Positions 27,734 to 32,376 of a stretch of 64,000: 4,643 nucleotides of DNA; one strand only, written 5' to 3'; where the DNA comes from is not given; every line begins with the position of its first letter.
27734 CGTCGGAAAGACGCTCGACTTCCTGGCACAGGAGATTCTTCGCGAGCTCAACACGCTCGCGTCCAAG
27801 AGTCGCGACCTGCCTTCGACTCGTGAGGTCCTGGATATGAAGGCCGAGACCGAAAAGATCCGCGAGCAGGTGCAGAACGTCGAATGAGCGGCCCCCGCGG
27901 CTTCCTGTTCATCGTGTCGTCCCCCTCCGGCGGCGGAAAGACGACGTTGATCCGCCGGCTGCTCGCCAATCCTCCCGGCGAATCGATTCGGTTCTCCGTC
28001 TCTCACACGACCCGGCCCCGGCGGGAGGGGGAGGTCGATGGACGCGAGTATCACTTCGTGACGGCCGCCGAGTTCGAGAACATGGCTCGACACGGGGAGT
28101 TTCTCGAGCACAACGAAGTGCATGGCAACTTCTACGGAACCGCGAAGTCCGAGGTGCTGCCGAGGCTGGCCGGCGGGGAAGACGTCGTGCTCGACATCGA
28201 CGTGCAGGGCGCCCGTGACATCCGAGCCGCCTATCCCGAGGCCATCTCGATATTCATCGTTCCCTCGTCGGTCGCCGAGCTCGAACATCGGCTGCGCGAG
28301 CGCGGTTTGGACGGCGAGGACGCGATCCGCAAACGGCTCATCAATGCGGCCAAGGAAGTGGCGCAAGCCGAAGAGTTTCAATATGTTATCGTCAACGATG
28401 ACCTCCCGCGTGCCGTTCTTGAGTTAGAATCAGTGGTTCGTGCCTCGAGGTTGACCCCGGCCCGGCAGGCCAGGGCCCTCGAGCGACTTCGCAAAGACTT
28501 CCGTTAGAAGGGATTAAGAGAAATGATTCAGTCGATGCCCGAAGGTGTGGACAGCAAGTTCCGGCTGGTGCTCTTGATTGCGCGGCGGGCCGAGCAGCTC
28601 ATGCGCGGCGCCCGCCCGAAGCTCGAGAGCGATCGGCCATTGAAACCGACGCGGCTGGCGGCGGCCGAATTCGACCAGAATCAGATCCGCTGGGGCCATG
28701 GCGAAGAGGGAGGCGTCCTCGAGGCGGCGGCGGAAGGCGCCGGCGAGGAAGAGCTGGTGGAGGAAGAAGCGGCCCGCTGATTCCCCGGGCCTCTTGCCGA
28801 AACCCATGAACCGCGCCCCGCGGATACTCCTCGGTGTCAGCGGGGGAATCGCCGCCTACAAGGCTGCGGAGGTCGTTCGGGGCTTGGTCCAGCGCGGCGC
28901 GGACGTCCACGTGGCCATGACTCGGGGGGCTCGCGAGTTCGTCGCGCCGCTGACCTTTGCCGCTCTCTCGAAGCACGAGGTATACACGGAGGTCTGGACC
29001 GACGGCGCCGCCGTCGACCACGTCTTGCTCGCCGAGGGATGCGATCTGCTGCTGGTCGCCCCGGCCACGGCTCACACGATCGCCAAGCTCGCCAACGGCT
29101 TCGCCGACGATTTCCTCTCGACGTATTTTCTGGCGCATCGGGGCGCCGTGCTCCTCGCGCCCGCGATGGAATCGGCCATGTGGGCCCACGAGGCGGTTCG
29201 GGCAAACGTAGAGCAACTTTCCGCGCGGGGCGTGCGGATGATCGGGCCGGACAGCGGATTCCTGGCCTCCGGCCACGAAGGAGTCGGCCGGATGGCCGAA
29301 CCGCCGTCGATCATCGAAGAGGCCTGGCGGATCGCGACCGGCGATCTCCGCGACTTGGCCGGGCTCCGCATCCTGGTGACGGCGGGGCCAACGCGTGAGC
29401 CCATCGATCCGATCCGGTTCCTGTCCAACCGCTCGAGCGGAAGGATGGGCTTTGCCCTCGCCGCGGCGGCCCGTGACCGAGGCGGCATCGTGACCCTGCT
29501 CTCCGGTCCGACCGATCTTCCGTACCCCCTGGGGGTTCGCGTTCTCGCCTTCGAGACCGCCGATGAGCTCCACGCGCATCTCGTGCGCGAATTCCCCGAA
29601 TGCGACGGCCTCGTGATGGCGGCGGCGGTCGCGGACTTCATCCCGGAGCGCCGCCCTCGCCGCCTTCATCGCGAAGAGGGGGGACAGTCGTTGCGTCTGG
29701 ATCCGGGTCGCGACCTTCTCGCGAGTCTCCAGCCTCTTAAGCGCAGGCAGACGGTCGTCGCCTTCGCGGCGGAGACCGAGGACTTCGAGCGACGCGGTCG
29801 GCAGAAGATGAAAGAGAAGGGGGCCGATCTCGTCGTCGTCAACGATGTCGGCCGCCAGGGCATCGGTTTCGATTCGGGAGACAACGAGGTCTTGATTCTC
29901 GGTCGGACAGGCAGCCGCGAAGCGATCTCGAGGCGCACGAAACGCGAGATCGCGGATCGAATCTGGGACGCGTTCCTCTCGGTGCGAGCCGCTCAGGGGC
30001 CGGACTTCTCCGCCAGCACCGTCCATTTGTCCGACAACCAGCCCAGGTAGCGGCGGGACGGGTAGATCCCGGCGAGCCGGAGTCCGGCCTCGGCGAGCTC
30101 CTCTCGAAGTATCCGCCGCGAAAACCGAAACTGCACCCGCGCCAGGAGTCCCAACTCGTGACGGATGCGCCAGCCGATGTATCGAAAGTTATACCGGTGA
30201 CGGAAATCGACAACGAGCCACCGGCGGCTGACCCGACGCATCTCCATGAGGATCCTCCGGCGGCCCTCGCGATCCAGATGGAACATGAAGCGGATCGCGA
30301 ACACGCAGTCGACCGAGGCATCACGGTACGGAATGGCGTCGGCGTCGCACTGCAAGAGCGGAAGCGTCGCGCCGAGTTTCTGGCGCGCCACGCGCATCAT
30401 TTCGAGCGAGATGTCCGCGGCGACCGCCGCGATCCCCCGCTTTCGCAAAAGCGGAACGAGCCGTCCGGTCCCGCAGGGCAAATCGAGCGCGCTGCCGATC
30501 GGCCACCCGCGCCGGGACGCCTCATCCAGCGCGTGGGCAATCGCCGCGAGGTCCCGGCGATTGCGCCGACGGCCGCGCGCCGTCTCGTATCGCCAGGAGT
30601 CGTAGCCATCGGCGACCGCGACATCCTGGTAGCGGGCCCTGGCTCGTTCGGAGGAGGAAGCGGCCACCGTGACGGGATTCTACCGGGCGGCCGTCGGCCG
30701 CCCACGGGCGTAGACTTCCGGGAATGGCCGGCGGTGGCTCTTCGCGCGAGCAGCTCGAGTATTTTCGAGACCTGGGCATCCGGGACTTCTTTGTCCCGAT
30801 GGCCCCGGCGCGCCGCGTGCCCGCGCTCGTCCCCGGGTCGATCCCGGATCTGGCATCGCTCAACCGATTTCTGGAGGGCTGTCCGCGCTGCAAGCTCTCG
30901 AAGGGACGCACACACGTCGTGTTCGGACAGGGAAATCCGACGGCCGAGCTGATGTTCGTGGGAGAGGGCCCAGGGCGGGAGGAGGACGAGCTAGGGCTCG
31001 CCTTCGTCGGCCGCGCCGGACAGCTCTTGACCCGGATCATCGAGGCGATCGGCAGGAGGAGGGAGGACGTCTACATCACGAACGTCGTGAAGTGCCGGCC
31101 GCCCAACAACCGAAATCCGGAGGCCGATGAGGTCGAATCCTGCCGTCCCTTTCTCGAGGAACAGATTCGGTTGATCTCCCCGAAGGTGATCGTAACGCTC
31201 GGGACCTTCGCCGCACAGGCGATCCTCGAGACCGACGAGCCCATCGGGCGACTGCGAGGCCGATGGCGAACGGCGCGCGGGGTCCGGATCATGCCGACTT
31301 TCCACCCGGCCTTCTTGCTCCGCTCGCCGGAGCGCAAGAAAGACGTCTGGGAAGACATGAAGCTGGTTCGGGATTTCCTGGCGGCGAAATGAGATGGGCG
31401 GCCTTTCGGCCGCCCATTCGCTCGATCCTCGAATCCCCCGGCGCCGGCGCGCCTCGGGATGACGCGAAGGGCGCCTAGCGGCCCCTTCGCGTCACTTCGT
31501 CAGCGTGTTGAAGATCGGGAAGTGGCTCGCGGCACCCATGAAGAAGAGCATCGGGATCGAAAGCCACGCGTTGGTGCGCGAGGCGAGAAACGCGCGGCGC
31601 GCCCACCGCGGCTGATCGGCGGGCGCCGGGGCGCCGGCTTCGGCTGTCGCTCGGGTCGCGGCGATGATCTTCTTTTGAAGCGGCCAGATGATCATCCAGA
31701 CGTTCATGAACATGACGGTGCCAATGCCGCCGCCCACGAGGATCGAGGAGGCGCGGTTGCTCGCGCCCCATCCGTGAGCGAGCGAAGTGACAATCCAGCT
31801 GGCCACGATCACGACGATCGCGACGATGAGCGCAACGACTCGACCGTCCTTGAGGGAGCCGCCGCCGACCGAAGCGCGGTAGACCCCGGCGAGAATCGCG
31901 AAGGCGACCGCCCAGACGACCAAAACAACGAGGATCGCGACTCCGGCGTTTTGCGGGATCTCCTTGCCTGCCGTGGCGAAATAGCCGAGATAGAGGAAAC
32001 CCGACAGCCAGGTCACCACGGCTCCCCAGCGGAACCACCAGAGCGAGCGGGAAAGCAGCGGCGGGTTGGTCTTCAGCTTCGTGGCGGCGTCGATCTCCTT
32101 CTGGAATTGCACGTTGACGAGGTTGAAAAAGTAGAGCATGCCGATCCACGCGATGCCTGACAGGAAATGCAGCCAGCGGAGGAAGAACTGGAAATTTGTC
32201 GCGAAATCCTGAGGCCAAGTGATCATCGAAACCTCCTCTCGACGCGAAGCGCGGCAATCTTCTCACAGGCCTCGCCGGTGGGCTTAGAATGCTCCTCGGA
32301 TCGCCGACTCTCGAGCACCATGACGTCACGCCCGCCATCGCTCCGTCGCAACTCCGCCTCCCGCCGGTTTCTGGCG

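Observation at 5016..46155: A family of heptad-periodic, lower-GC intergenic elements placed between co-directional genes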

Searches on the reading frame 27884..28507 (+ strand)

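Call 77: search_protein_families(library=pfam, max_evalue=0.00001, proteins=[window:27884-28507:+])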
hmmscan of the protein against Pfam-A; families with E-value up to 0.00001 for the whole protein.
window:27884-28507:+ (207 aa): 1 family
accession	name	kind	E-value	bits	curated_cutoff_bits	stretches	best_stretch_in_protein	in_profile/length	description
PF00625.27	Guanylate_kin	-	1.1e-49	169.1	25.2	1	9-187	5-181/182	Guanylate kinase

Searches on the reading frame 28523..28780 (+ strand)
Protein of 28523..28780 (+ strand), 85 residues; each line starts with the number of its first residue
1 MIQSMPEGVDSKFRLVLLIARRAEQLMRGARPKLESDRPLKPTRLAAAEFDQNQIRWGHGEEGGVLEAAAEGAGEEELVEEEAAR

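Call 77: search_protein_families(library=pfam, max_evalue=0.00001, proteins=[window:28523-28780:+])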
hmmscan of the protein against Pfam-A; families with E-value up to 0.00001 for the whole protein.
window:28523-28780:+ (85 aa): 1 family
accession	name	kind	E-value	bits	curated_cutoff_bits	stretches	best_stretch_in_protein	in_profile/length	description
PF01192.27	RNA_pol_Rpb6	-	1.4e-10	41.4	26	1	9-55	6-51/53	RNA polymerase Rpb6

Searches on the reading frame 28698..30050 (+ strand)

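Call 77: search_protein_families(library=pfam, max_evalue=0.00001, proteins=[window:28698-30050:+])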
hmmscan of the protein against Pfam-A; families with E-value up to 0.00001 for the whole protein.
window:28698-30050:+ (450 aa): 2 families
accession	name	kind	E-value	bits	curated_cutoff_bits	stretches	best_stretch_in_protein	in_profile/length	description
PF04127.22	DFP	-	6.2e-58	196.1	22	1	220-401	1-186/186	DNA/pantothenate metabolism flavoprotein C-terminal domain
PF02441.25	Flavoprotein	-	1.5e-28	99.9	22.7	1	42-208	2-157/162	Flavoprotein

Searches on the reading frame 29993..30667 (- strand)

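Call 77: search_protein_families(library=pfam, max_evalue=0.00001, proteins=[window:29993-30667:-])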
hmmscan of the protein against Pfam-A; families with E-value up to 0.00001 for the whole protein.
window:29993-30667:- (224 aa): 3 families
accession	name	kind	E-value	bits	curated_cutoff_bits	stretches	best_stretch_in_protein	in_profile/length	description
PF13649.12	Methyltransf_25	-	3.8e-16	60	27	1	61-148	2-94/97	Methyltransferase domain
PF08241.18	Methyltransf_11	-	1.4e-15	58.1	21.2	1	61-148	1-88/95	Methyltransferase domain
PF08242.18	Methyltransf_12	-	2.2e-07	32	30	1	61-146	1-91/98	Methyltransferase domain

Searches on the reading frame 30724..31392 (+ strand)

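Call 77: search_protein_families(library=pfam, max_evalue=0.00001, proteins=[window:30724-31392:+])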
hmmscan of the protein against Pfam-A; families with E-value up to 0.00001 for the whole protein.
window:30724-31392:+ (222 aa): 1 family
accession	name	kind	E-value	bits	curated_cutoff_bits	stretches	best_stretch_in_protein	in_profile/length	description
PF03167.25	UDG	-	1.2e-41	142.6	24.3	1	67-213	1-141/141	Uracil DNA glycosylase superfamily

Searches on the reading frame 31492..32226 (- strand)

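Call 77: search_protein_families(library=pfam, max_evalue=0.00001, proteins=[window:31492-32226:-])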
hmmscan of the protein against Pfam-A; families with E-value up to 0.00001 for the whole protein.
window:31492-32226:- (244 aa): 1 family
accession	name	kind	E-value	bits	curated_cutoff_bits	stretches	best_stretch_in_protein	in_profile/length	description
PF06181.16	Urate_ox_N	-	2.3e-27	96.7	26.9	1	49-239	62-243/295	Urate oxidase N-terminal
